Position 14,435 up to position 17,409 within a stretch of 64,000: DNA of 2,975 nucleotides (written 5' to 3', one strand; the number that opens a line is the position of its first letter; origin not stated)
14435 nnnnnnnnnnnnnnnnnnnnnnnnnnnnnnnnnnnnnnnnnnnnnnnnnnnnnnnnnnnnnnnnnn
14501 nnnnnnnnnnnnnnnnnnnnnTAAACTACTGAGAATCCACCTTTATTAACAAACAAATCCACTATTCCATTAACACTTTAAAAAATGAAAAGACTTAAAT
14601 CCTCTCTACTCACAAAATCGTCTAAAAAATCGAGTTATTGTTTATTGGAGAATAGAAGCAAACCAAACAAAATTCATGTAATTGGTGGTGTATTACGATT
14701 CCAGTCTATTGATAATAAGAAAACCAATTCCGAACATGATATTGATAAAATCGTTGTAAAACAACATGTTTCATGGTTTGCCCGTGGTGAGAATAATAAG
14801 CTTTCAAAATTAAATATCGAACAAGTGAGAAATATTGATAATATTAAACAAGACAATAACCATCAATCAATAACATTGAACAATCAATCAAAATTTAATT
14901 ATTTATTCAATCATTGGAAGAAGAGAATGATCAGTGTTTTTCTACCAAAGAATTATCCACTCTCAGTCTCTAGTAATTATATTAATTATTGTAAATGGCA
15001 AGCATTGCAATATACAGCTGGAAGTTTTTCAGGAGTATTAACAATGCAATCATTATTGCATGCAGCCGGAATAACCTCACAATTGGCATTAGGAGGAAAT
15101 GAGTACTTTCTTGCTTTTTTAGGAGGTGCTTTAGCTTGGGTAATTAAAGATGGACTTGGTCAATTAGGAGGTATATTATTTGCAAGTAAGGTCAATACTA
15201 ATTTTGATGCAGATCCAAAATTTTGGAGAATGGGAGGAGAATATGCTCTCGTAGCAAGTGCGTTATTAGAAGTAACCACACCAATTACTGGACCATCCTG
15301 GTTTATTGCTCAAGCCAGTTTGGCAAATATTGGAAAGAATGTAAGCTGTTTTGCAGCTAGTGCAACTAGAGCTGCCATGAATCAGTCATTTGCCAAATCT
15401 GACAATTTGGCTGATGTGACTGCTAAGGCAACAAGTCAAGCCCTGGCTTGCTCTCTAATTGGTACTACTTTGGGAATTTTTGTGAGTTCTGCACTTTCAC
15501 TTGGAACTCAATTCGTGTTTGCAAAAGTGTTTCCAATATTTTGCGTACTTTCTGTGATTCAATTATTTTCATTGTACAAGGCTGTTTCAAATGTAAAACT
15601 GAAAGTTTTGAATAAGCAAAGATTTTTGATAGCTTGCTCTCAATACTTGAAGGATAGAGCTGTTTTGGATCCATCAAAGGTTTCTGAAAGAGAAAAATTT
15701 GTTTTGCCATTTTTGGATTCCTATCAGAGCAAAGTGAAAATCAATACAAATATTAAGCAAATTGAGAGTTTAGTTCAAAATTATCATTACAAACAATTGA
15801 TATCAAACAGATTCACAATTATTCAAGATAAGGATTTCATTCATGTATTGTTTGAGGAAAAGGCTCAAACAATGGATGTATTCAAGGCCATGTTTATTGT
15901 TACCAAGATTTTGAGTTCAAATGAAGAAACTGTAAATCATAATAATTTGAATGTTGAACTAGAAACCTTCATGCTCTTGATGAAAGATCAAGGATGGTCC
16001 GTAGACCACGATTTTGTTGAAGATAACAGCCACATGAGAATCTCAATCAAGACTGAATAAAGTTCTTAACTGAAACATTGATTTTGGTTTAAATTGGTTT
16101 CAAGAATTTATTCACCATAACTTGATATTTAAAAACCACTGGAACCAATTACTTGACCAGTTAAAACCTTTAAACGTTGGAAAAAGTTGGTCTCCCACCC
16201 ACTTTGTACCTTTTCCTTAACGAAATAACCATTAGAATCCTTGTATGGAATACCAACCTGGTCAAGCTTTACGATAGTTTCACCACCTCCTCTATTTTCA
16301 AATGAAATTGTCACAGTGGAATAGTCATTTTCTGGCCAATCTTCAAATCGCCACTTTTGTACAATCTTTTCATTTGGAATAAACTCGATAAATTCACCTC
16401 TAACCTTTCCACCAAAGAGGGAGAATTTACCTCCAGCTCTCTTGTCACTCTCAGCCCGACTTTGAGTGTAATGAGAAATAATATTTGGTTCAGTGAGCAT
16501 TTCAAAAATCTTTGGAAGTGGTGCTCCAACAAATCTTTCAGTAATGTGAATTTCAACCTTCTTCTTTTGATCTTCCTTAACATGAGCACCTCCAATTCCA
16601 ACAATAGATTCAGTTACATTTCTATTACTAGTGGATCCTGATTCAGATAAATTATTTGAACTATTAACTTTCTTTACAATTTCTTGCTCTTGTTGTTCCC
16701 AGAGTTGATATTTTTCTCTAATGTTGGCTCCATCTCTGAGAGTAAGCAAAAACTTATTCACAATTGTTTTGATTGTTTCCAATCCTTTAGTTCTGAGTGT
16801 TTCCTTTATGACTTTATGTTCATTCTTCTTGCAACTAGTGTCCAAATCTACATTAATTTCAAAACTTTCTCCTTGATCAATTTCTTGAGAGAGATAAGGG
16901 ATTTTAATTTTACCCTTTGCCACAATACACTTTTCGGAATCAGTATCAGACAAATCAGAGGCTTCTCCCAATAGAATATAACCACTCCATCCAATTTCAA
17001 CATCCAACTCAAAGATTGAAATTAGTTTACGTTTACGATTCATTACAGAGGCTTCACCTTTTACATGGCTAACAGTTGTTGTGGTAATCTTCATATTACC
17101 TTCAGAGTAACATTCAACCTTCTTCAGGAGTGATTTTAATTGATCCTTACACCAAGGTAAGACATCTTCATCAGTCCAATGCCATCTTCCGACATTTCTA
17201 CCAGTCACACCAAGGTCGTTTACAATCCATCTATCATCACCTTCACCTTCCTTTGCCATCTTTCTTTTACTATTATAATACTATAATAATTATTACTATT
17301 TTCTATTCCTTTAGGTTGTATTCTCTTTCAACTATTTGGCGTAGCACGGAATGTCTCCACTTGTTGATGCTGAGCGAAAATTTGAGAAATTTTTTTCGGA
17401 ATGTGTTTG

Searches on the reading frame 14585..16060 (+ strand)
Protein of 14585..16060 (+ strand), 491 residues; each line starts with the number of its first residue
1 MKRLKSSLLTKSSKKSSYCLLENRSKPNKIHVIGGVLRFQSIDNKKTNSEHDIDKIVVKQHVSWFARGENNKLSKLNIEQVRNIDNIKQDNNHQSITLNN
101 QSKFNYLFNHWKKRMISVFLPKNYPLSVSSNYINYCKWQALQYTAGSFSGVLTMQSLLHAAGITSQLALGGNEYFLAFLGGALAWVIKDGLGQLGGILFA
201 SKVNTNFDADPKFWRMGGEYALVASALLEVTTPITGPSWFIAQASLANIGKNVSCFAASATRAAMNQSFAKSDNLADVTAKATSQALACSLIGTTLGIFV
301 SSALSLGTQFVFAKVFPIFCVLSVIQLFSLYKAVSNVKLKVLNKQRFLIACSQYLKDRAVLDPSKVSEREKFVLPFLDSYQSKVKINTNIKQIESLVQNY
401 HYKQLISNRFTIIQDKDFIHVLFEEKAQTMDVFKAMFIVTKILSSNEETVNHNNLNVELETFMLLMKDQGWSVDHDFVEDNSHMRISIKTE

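Call 43: search_protein_families(library=pfam, proteins=[L001:2401-3366:+])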
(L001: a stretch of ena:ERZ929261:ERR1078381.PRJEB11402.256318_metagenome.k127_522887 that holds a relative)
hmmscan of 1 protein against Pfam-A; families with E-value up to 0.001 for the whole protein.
L001:2401-3366:+ (322 aa): 1 family
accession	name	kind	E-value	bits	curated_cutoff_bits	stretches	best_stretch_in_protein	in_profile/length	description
PF08082.16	PRO8NT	-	1.2e-81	272.5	25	1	116-262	5-151/152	PRO8NT (NUC069), PrP8 N-terminal domain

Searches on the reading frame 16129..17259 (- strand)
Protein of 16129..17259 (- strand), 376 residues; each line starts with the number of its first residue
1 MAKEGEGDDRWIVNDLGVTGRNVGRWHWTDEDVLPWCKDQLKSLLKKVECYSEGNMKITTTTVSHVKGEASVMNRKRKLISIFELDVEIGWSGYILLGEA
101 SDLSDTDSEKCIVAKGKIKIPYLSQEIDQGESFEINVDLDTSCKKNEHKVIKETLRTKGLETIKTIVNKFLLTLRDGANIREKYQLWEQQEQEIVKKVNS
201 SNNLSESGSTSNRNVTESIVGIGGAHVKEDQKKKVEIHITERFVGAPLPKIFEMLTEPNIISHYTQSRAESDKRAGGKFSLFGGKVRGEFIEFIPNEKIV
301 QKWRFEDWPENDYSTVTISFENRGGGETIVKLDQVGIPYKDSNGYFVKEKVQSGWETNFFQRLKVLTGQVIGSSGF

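Call 43: search_protein_families(library=pfam, proteins=[L001:2401-3366:+])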
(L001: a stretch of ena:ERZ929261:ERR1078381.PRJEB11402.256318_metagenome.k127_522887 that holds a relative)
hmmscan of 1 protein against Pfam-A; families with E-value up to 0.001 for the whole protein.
L001:2401-3366:+ (322 aa): 1 family
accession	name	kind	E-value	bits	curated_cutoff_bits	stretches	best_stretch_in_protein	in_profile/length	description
PF08082.16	PRO8NT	-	1.2e-81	272.5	25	1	116-262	5-151/152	PRO8NT (NUC069), PrP8 N-terminal domain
